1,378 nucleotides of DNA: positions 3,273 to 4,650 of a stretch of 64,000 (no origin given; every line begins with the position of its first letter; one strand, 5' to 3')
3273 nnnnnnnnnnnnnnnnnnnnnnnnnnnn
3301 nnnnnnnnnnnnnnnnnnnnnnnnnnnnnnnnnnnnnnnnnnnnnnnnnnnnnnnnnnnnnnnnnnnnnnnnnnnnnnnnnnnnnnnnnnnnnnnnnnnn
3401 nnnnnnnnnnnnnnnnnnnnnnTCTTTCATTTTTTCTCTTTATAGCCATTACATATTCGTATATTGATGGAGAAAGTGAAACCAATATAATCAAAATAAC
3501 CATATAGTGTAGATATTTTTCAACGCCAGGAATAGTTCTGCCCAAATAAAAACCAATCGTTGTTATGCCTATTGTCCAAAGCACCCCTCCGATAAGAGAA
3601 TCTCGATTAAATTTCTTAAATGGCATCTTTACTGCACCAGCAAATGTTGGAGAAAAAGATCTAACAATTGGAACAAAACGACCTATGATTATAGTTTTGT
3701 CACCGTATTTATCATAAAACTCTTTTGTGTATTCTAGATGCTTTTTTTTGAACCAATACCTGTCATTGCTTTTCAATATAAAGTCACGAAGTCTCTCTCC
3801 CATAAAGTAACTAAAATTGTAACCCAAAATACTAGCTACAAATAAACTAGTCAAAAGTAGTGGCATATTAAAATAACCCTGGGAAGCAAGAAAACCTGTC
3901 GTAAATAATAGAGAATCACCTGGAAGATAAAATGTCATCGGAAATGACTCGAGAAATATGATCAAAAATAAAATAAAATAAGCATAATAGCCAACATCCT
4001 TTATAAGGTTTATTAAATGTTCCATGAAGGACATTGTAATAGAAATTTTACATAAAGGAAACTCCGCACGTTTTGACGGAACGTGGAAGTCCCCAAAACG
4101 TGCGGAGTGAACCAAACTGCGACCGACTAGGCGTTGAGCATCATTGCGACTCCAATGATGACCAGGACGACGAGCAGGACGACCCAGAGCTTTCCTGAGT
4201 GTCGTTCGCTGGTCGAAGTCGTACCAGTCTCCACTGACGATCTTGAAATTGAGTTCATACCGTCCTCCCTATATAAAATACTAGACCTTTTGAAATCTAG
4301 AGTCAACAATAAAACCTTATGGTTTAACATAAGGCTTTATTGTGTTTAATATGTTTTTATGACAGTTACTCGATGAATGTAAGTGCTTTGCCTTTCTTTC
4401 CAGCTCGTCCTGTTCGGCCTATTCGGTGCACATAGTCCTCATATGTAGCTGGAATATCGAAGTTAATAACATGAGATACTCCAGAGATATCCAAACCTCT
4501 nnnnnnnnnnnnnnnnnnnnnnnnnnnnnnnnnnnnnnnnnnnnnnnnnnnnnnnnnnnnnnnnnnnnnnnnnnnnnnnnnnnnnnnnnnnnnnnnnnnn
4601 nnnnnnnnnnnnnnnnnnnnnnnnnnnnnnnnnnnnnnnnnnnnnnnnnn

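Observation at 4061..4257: Toxin-like 43-aa tail-anchored hydrophobic peptide gene with a strong SD and a perfect 14-bp inverted repeat downstream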

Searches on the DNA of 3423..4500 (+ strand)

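Call 10: search_dna_similar(query=window:3900-4500:+, collection=phages, mode=distant)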
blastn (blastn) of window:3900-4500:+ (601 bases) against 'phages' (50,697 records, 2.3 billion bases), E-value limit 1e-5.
No match.

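Call 11: search_dna_similar(query=window:3900-4500:+, collection=plasmids, mode=distant)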
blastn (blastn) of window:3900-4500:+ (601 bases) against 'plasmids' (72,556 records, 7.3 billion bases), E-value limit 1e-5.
Records with a match: 4; places in all: 4; records where one place covers at least 80% of the query: 0.
Best place of each record, by identity: 60-80% 4.
By first word of the organism name: Bacillus 2; Photobacterium 1; Vibrio 1.
By predicted mobility (MOB-suite, as given by PLSDB): non-mobilizable 4.
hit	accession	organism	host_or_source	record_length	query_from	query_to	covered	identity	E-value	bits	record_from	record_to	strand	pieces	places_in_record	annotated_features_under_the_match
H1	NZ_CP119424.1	Photobacterium sp. DA100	-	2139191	492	598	18%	74.5%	2e-7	65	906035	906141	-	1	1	none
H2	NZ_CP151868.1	Bacillus thuringiensis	tobacco,mixed culture,leaves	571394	474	574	17%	74.5%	2e-6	61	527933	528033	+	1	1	DEAD/DEAH box helicase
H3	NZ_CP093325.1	Bacillus sp. N5-665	whole organism,peat soil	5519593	474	574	17%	74.3%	5e-8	66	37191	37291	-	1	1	none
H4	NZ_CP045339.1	Vibrio sp. THAF190c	pure culture,Surface of a polyethylene ...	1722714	501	598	16%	73.5%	2e-6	61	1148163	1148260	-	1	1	none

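Call 35: search_rna_families(source=window, start=3950, end=4400, threshold=evalue, max_evalue=10)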
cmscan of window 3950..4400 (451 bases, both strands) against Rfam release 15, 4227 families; matches with E-value up to 10: 7.
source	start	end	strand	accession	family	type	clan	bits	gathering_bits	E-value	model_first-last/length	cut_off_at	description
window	4061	4108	-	RF04087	MIR5565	Gene; miRNA;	-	18.6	80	0.24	18-94/109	no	MIR5565 microRNA precursor family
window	4061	4108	+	RF04087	MIR5565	Gene; miRNA;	-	18.4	80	0.28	18-94/109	no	MIR5565 microRNA precursor family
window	4243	4343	+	RF04342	Plastid-psbA-1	Cis-reg;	CL00153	17.8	54.3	9.3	1-114/114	no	Plastid-psbA-1 3UTR RNA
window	4298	4373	+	RF02964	DUF3800-V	Gene; sRNA;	-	14.9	37.4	6.3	1-96/96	no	DUF3800-V RNA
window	4045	4127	-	RF00781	mir-505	Gene; miRNA;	-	14.2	60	5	1-83/83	no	mir-505 microRNA precursor family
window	4061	4108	-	RF00737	mir-322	Gene; miRNA;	-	13.7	62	9.7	16-62/84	no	mir-322 microRNA precursor family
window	4150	4219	+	RF00067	SNORD15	Gene; snRNA; snoRNA; CD-box;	CL00045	11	75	5.5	1-146/146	no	Small nucleolar RNA SNORD15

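Call 89: search_rna_families(source=L180, start=1100, end=1500, threshold=evalue, max_evalue=1)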
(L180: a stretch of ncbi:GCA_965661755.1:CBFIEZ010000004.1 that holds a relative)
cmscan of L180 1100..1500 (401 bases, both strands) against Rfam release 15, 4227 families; matches with E-value up to 1: 0.
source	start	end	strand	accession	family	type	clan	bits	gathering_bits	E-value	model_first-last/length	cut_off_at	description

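Call 95: build_rna_model(alignment_id=A7, structure=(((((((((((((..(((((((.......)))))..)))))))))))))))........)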
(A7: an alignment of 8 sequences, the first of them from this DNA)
Model R1 built from alignment A7 (8 sequences, 59 columns); structure: as given.
model positions 56; base pairs 20; branch points 0; effective number of sequences 2.59; information 0.994 bits per position. Calibrated on 0.2 Mb of random sequence (short: E-values are rough).
structure used (alignment columns):
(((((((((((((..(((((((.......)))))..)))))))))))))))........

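Call 96: search_with_rna_model(model_id=R1, sources=[window, L001, L002, L003, L004, L005, L006, L007, L008, L009, L010, L011, L012, L013, L014, L020, L109, L175, L176, L177, L178, L179, L180, L181, L182, L183, L184, L185, L186, L187, L188, L189], max_evalue=1)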
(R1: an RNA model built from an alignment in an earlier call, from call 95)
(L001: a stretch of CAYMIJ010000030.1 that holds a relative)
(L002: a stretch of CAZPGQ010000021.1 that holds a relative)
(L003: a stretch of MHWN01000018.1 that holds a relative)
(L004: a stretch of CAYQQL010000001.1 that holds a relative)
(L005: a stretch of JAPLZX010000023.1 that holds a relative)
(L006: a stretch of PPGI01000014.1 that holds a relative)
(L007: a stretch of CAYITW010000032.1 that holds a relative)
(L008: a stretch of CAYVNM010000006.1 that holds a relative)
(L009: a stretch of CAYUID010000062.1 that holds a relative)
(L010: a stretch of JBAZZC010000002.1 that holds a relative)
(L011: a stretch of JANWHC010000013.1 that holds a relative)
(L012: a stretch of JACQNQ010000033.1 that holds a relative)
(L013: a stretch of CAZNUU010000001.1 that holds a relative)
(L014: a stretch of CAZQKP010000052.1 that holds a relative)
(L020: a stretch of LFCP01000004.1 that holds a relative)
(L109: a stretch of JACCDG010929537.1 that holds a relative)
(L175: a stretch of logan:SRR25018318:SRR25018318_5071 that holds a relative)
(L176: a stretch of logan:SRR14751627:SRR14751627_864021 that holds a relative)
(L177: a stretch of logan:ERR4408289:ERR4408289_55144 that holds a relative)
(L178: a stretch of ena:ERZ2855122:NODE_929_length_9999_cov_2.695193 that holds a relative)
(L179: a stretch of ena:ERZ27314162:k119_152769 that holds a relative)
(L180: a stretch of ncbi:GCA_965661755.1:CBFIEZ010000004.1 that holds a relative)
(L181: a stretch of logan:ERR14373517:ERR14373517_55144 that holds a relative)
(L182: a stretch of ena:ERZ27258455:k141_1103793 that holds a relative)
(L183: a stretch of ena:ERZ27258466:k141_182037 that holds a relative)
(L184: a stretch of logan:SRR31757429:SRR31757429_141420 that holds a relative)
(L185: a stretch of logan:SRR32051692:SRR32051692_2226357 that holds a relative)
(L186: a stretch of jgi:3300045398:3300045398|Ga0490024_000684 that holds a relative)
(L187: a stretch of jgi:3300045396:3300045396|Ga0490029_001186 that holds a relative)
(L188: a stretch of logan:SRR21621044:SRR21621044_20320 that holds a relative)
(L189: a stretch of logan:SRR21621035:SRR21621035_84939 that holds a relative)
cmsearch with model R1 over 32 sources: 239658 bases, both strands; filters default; matches with E-value up to 1: 25.
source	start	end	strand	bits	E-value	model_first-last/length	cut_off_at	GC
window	4053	4108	-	83.7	8.7e-19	1-56/56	no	0.52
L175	5170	5225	+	82.2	2.1e-18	1-56/56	no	0.54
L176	4333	4388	+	82.2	2.1e-18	1-56/56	no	0.54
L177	322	377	+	82.2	2.1e-18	1-56/56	no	0.54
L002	3919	3975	+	81.2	3.8e-18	1-56/56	no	0.53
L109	675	731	-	81.2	3.8e-18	1-56/56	no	0.53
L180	1411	1465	+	80.7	5.2e-18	1-56/56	no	0.53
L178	5017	5074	+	78.9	1.5e-17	1-56/56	no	0.53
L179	5042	5099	+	78.9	1.5e-17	1-56/56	no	0.53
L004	3920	3975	+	78.8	1.5e-17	1-56/56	no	0.57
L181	1410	1464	+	76.3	7e-17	1-56/56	no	0.55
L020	3901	3956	+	58.8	2.3e-12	1-56/56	no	0.48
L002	3911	3967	-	30.9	3.8e-05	1-56/56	no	0.54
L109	683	739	+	30.9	3.8e-05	1-56/56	no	0.54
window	4061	4108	+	30.1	6.3e-05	1-48/56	no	0.56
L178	5016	5066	-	28.8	0.00013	1-49/56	no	0.55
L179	5041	5091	-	28.8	0.00013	1-49/56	no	0.55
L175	5162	5217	-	24.2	0.002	1-56/56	no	0.55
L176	4325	4380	-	24.2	0.002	1-56/56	no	0.55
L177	314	369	-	24.2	0.002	1-56/56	no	0.55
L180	1411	1457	-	23.8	0.0027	1-48/56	no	0.57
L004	3912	3967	-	21.8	0.0086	1-56/56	no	0.59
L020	3901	3948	-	15.9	0.29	1-48/56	no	0.52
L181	1410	1456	-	15.3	0.41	1-48/56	no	0.6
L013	2907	2960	-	14.3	0.77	1-56/56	no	0.63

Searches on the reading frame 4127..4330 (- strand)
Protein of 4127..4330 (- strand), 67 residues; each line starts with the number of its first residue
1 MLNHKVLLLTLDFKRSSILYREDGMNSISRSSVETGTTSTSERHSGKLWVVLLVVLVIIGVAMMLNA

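Call 39: search_protein_families(library=pfam, proteins=[window:4127-4330:-], max_evalue=10)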
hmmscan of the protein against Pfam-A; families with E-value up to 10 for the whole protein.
window:4127-4330:- (67 aa): 4 families
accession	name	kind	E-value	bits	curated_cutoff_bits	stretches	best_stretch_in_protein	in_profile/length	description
PF20077.4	CcmD_alt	-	0.023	15.2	23.5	1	42-63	26-48/61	CcmD family protein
PF19258.4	KxYKxGKxW_sig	-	0.062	13.7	23.6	1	45-66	11-32/41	KxYKxGKxW signal peptide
PF10717.14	ODV-E18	-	0.095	13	28.1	1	31-65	9-43/87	Occlusion-derived virus envelope protein ODV-E18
PF09680.15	YjcZ_2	-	0.66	10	21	1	50-62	10-22/24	Family of unknown function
